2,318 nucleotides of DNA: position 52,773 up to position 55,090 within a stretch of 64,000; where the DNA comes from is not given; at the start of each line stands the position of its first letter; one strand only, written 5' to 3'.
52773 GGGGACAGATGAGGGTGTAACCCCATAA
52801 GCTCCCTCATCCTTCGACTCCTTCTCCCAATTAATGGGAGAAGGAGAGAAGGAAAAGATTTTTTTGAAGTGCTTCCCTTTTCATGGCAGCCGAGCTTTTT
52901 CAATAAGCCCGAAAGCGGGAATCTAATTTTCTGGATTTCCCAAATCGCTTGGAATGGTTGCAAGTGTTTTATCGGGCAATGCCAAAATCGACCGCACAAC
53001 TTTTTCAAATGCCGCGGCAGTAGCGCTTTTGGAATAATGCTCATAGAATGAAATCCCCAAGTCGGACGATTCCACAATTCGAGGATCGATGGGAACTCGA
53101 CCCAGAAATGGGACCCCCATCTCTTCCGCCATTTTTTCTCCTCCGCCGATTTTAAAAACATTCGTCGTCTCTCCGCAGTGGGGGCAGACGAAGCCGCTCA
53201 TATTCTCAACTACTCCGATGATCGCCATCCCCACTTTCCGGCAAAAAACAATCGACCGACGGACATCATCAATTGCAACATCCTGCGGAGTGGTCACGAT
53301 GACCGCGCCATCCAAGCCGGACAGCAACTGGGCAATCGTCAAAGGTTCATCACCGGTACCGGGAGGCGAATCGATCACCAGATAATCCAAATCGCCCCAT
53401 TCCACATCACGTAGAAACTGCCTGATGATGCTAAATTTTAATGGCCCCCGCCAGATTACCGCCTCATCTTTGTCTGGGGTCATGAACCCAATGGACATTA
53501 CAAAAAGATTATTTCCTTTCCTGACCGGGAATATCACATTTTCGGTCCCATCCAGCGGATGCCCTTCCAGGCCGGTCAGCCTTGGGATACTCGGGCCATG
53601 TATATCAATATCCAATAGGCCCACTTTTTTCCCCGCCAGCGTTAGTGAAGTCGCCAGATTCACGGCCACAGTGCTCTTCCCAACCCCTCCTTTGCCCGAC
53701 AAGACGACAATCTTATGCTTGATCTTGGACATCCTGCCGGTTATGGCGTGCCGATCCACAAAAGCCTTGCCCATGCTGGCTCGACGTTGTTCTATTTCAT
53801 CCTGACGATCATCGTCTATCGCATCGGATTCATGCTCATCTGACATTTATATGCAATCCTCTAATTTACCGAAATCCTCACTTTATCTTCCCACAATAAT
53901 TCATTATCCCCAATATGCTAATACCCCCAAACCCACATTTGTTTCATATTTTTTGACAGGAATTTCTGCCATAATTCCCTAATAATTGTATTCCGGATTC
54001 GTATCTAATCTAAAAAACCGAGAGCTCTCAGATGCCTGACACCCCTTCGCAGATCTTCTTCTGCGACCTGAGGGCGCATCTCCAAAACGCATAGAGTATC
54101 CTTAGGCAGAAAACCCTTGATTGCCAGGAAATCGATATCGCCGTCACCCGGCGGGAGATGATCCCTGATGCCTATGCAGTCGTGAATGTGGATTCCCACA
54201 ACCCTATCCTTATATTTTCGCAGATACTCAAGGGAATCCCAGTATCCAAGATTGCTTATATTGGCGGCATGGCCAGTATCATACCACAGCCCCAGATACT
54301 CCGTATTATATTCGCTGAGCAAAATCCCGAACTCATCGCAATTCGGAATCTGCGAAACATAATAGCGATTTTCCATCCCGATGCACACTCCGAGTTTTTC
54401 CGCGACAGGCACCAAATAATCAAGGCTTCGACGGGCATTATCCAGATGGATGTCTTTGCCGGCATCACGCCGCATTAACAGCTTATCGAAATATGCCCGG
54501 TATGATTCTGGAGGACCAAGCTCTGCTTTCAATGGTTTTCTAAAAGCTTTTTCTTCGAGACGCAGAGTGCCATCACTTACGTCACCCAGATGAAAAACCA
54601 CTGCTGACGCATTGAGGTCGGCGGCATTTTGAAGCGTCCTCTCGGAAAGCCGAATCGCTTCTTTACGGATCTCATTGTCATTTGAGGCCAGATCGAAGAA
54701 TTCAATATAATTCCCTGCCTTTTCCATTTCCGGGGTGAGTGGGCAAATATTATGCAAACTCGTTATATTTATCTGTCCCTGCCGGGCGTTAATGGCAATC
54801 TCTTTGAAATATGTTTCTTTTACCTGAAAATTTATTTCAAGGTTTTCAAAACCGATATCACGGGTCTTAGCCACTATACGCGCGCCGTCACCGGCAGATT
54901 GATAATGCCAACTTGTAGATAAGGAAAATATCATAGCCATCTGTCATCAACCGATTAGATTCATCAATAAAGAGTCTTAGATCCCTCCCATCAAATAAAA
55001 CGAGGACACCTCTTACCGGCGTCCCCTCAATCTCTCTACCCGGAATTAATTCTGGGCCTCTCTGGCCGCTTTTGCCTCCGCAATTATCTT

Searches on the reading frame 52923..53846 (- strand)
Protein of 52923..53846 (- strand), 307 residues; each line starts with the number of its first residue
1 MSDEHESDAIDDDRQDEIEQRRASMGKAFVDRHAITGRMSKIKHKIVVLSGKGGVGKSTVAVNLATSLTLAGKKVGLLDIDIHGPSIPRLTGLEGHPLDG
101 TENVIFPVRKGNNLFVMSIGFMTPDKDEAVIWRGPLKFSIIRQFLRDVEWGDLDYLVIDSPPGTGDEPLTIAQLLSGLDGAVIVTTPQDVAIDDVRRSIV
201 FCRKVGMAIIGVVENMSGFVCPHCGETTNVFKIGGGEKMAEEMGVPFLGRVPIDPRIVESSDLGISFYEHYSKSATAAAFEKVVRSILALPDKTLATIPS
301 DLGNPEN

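Call 29: search_protein_families(library=pfam, proteins=[window:52923-53846:-])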
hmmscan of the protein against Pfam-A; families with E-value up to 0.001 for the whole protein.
window:52923-53846:- (307 aa): 9 families
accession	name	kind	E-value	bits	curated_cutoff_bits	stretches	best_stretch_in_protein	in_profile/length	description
PF10609.15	ParA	-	7.2e-102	340.4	27.1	1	41-287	1-245/246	NUBPL iron-transfer P-loop NTPase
PF01656.29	CbiA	-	7.5e-13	49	25.4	1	46-261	1-119/125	CobQ/CobB/MinD/ParA nucleotide binding domain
PF13614.12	AAA_31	-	4.4e-11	43.5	27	1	45-82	3-40/177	AAA domain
PF09140.17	MipZ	-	4.4e-08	33.2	20.7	1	44-89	1-46/262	ATPase MipZ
PF00142.24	Fer4_NifH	-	1.1e-06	28.8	25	1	46-79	2-35/271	4Fe-4S iron sulfur cluster binding proteins, NifH/frxC family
PF02374.21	ArsA_ATPase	-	1.2e-05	25.1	24.3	1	44-81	1-38/305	Anion-transporting ATPase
PF03193.22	RsgA_GTPase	-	0.00049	20.4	30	0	36-73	98-135/174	RsgA GTPase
PF20720.3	nSTAND3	-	0.00063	19.9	27.2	0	43-73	16-46/155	Novel STAND NTPase 3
PF13481.12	AAA_25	-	0.00071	19.7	27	0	43-75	32-63/195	AAA domain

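Call 30: find_encoding_contigs(protein=window:52923-53846:-, flank=3000, max_places=6)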
Protein window:52923-53846:- (307 aa): 24 contigs read that carry it; 6 places shown.
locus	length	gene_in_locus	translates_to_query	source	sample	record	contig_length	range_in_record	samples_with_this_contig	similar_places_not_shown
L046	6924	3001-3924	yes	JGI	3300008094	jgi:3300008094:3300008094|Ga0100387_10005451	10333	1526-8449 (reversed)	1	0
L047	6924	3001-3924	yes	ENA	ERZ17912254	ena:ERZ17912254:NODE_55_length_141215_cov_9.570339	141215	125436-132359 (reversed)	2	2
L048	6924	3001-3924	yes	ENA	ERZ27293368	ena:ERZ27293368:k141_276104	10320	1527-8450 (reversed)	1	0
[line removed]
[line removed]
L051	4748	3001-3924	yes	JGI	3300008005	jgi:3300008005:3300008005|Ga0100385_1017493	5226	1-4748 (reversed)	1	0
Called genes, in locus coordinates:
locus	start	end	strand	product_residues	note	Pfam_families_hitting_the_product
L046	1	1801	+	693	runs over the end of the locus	PF00009:GTP_EFTU, PF22042:EF-G_D2, PF03144:GTP_EFTU_D2, PF14492:EFG_III, PF03764:EFG_IV, PF00679:EFG_C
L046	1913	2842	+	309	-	PF01261:AP_endonuc_2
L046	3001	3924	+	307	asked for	PF00142:Fer4_NifH (faint), PF01656:CbiA, PF02374:ArsA_ATPase (faint), PF09140:MipZ, PF10609:ParA, PF13614:AAA_31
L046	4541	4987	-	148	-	PF02590:SPOUT_MTase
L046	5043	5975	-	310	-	PF02881:SRP54_N, PF06414:Zeta_toxin (weak), PF13604:AAA_30, PF00448:SRP54, PF13401:AAA_22 (weak), PF13207:AAA_17 (weak)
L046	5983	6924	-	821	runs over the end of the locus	?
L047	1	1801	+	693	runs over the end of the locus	PF00009:GTP_EFTU, PF22042:EF-G_D2, PF03144:GTP_EFTU_D2, PF14492:EFG_III, PF03764:EFG_IV, PF00679:EFG_C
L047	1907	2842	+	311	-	PF01261:AP_endonuc_2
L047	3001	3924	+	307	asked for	PF00142:Fer4_NifH (faint), PF01656:CbiA, PF02374:ArsA_ATPase (faint), PF09140:MipZ, PF10609:ParA, PF13614:AAA_31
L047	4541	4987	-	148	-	PF02590:SPOUT_MTase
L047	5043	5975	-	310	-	PF02881:SRP54_N, PF06414:Zeta_toxin (weak), PF13604:AAA_30, PF00448:SRP54, PF13401:AAA_22 (weak), PF13207:AAA_17 (weak)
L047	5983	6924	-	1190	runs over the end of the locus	PF02463:SMC_N, PF13175:AAA_15 (weak), PF13304:AAA_21 (weak), PF13476:AAA_23, PF00261:Tropomyosin (weak), PF24161:CCDC39 (weak), PF02463:SMC_N, PF13304:AAA_21 (weak)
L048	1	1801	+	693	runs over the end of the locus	PF00009:GTP_EFTU, PF22042:EF-G_D2, PF03144:GTP_EFTU_D2, PF14492:EFG_III, PF03764:EFG_IV, PF00679:EFG_C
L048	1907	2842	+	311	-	PF01261:AP_endonuc_2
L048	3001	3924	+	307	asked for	PF00142:Fer4_NifH (faint), PF01656:CbiA, PF02374:ArsA_ATPase (faint), PF09140:MipZ, PF10609:ParA, PF13614:AAA_31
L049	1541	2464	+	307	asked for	PF00142:Fer4_NifH (faint), PF01656:CbiA, PF02374:ArsA_ATPase (faint), PF09140:MipZ, PF10609:ParA, PF13614:AAA_31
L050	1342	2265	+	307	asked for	PF00142:Fer4_NifH (faint), PF01656:CbiA, PF02374:ArsA_ATPase (faint), PF09140:MipZ, PF10609:ParA, PF13614:AAA_31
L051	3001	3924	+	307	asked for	PF00142:Fer4_NifH (faint), PF01656:CbiA, PF02374:ArsA_ATPase (faint), PF09140:MipZ, PF10609:ParA, PF13614:AAA_31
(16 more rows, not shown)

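Call 38: find_homologous_proteins(query=window:52923-53846:-, max_evalue=1e-60)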
Query window:52923-53846:- (307 aa): 7943 proteins with E <= 1e-60 among 8000 candidates; the best 120 are listed.
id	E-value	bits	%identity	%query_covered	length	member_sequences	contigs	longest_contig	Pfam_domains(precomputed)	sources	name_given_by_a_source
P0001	2.4e-184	630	100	92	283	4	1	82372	PF00142.25,PF10609.16,PF01656.30,PF13614.13,PF09140.18,PF02374.22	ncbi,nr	ncbi:MAG: ATP-binding protein [candidate division Zixibacteria bacterium CG_4_9_14_3_um_filter_46_8]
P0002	1.5e-137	476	68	95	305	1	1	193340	PF00142.25,PF10609.16,PF01656.30,PF13614.13,PF09140.18,PF02374.22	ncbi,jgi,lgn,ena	-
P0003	3.4e-136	472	69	94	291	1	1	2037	PF00142.25,PF10609.16,PF01656.30,PF13614.13,PF09140.18,PF02374.22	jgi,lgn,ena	-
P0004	1.3e-132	460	66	96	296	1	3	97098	PF00142.25,PF10609.16,PF01656.30,PF13614.13,PF09140.18,PF02374.22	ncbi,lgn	-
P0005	6.8e-132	458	67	95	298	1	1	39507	PF00142.25,PF10609.16,PF01656.30,PF13614.13,PF09140.18,PF02374.22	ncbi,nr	ncbi:MAG: P-loop NTPase [candidate division Zixibacteria bacterium]|nr:P-loop NTPase [candidate divi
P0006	1.6e-124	433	66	95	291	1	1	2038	PF00142.25,PF10609.16,PF01656.30,PF13614.13,PF09140.18,PF02374.22,PF25199.2,PF20720.4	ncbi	-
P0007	4.4e-118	412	67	85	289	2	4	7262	PF00142.25,PF10609.16,PF01656.30,PF13614.13,PF09140.18,PF02374.22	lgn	-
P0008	4.5e-116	406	63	93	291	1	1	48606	PF00142.25,PF10609.16,PF01656.30,PF13614.13,PF09140.18,PF03193.23,PF02374.22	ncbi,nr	ncbi:MAG: P-loop NTPase [candidate division Zixibacteria bacterium]|nr:P-loop NTPase [candidate divi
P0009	6.5e-114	399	67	85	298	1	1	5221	PF00142.25,PF10609.16,PF01656.30,PF13614.13,PF09140.18,PF02374.22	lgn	-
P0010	8.2e-114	398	64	85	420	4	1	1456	PF00142.25,PF10609.16,PF01656.30,PF13614.13,PF09140.18,PF02374.22,PF02579.23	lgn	-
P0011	5.0e-113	396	59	94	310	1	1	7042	PF00142.25,PF10609.16,PF01656.30,PF13614.13,PF09140.18,PF02374.22,PF13481.13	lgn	-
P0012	7.0e-113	395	66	86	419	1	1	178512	PF10609.16,PF01656.30,PF13614.13,PF09140.18,PF02374.22,PF02579.23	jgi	-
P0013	1.2e-112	394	63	91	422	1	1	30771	PF10609.16,PF01656.30,PF13614.13,PF09140.18,PF02374.22,PF02579.23,PF13481.13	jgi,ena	-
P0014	1.7e-112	394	62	90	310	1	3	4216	PF00142.25,PF10609.16,PF01656.30,PF13614.13,PF09140.18,PF02374.22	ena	-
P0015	2.4e-112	393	62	89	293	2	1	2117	PF00142.25,PF10609.16,PF01656.30,PF13614.13,PF09140.18,PF02374.22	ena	-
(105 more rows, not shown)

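Call 70: find_encoding_contigs(protein=P0002, flank=3000, max_places=2)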
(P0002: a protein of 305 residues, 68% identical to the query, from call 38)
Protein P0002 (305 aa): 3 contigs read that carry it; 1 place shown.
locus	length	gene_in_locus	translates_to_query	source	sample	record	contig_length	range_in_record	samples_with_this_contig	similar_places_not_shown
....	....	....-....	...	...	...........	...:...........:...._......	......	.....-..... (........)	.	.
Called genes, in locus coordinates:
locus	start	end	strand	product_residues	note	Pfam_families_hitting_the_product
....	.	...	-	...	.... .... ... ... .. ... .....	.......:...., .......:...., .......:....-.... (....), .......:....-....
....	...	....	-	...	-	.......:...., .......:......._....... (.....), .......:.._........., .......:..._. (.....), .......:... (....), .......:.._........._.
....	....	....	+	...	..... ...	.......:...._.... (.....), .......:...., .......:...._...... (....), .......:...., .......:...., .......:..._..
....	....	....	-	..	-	-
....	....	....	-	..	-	-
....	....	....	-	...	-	-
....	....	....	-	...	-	-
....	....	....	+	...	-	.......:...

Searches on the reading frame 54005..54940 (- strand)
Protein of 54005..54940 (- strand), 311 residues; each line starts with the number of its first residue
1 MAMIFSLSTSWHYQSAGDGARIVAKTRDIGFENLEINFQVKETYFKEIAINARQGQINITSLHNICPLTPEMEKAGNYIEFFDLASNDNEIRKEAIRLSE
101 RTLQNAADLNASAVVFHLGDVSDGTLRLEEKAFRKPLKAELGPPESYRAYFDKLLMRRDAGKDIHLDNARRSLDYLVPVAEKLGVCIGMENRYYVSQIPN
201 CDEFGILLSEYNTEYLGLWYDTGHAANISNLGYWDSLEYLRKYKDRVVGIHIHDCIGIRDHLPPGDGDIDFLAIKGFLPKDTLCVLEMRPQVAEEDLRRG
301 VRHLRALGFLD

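Call 67: search_protein_families(library=pfam, proteins=[window:54005-54940:-], max_evalue=0.00001)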
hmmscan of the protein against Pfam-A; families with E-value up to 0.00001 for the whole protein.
window:54005-54940:- (311 aa): 1 family
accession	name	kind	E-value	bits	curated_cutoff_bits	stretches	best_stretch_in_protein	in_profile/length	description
PF01261.30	AP_endonuc_2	-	3.4e-22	79.8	31.1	1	24-306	2-248/249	Xylose isomerase-like TIM barrel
